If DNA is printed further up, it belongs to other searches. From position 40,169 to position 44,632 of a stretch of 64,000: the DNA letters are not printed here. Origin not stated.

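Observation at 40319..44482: One 1387-aa ORF fuses a cytoplasmic GT2, a WbaP-like phosphoglycosyltransferase with degenerate active-site motifs, a long beta-propeller region and a T9SS/FlgD-Ig-like secretion tail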

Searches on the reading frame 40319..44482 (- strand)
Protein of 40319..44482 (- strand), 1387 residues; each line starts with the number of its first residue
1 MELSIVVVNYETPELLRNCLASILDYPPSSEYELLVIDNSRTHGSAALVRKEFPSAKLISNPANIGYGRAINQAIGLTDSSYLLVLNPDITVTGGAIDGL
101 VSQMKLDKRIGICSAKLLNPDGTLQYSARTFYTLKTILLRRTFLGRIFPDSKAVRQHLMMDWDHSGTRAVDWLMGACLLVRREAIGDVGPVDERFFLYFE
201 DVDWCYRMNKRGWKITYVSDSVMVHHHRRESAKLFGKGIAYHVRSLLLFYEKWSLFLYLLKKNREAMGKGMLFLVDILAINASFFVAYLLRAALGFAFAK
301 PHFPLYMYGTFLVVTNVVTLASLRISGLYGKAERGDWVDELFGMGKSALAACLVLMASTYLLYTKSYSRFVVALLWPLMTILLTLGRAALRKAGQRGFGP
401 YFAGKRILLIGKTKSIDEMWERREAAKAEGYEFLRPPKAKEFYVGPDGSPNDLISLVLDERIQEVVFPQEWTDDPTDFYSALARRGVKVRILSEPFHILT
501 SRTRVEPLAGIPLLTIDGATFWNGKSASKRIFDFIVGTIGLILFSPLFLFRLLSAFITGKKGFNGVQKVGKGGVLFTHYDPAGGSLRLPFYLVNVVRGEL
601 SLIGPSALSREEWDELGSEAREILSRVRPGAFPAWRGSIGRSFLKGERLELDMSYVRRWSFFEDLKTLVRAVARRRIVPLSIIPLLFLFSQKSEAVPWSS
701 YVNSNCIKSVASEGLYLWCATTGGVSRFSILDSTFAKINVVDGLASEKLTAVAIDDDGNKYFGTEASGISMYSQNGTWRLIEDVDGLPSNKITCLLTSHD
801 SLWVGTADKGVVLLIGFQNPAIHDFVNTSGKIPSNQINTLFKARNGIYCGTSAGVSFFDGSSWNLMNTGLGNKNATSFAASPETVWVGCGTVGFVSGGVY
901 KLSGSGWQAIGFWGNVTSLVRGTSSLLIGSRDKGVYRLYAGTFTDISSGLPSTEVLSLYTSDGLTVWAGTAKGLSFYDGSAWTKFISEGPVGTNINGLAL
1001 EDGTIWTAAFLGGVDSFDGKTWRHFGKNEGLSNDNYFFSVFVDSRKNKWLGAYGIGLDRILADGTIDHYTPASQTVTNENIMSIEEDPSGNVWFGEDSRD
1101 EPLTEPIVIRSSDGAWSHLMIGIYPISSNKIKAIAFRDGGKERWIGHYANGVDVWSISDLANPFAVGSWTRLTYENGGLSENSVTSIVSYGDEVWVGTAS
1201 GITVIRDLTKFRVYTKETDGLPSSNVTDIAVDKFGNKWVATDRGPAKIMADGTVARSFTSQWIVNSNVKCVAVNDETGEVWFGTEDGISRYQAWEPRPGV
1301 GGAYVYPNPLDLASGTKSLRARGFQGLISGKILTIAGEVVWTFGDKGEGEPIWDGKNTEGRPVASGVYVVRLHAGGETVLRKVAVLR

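Call 5: search_protein_families(library=pfam, proteins=[window:40319-44482:-], max_evalue=1)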
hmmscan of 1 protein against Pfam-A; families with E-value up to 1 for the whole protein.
window:40319-44482:- (1387 aa): 7 families
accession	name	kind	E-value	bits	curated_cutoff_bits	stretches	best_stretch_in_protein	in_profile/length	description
PF07494.17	Reg_prop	-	7.1e-20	69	20.4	3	786-807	1-23/24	Two component regulator propeller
PF00535.33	Glycos_transf_2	-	2.9e-15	57.1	23.3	1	4-136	1-132/168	Glycosyl transferase family 2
PF02397.22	Bac_transf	-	2.6e-14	53.6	27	2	592-672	94-174/179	Bacterial sugar transferase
PF13641.12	Glyco_tranf_2_3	-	1.4e-11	45.3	27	1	3-234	3-220/230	Glycosyltransferase like family 2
PF13860.13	FlgD_ig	-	0.055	13.9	27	1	1345-1374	46-75/79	FlgD Ig-like domain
PF13632.12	Glyco_trans_2_3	-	0.18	12.1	27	1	167-298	67-172/198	Glycosyl transferase family group 2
PF24757.1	C2H2_ASCIZ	-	0.24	12.4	25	1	145-159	14-28/34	ASCIZ first and second C2H2 zinc finger domains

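Call 6: search_protein_families(library=ncbifam, proteins=[window:40319-44482:-], max_evalue=1)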
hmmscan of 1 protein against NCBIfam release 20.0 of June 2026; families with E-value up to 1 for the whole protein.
window:40319-44482:- (1387 aa): 22 families
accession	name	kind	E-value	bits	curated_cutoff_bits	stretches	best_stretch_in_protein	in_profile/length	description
TIGR03025.1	EPS_sugtrans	subfamily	1.6e-41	143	295.55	2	274-559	1-288/445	exopolysaccharide biosynthesis polyprenyl glycosylphosphotransferase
NF052228.1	T9SS_PorZ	equivalog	2.4e-32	112.3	260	3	955-1386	276-756/757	type IX secretion system anionic LPS delivery protein PorZ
TIGR03023.1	WcaJ_sugtrans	equivalog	5.6e-29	101.7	410.75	2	274-549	1-283/453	undecaprenyl-phosphate glucose phosphotransferase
TIGR03022.1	WbaP_sugtrans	subfamily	2.1e-26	93.2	403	2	272-579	1-310/456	undecaprenyl-phosphate galactose phosphotransferase WbaP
TIGR03965.1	mycofact_glyco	equivalog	1.9e-14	53.4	280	2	169-241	225-296/467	mycofactocin biosynthesis glycosyltransferase MftF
NF052601.1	undeca_RfbP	equivalog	2.1e-10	40.3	330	1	592-672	153-232/244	undecaprenyl-phosphate galactose phosphotransferase family protein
TIGR01556.1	rhamnosyltran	subfamily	9.8e-10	38.1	200.55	1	151-242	127-220/281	rhamnosyltransferase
NF041877.1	EPS_EpsZ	equivalog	1.9e-09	36.7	800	1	592-672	370-449/459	exopolysaccharide biosynthesis polyisoprenyl-phosphate hexose-1-phosphate transferase EpsZ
NF041875.1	EPS_EpsD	equivalog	7.5e-09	35.4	370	2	3-96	1-96/325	exopolysaccharide biosynthesis glycosyltransferase EpsD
TIGR03013.1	EpsB_2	subfamily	1.9e-08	33.8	393.35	1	285-577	8-304/443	TIGR03013 family XrtA/PEP-CTERM system glycosyltransferase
NF011751.0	PRK15204.1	equivalog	3e-07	29.4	907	2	591-672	386-466/476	undecaprenyl-phosphate galactose phosphotransferase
NF007518.0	PRK10124.1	equivalog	3.4e-06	26.1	684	1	592-672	367-454/464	undecaprenyl-phosphate glucose phosphotransferase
TIGR03111.1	glyc2_xrt_Gpos1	hypoth_equivalog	8.6e-05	21.5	363.95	1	3-126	51-178/439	TIGR03111 family XrtG-associated glycosyltransferase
TIGR03937.1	PgaC_IcaA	equivalog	0.00014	21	422.3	1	3-112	47-158/407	poly-beta-1,6-N-acetyl-D-glucosamine synthase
TIGR04242.1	nodulat_NodC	equivalog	0.0015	17.6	550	1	5-114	53-165/395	chitooligosaccharide synthase NodC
TIGR04183.1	Por_Secre_tail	domain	0.012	15.6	23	1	1305-1384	1-70/72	T9SS type A sorting domain-containing protein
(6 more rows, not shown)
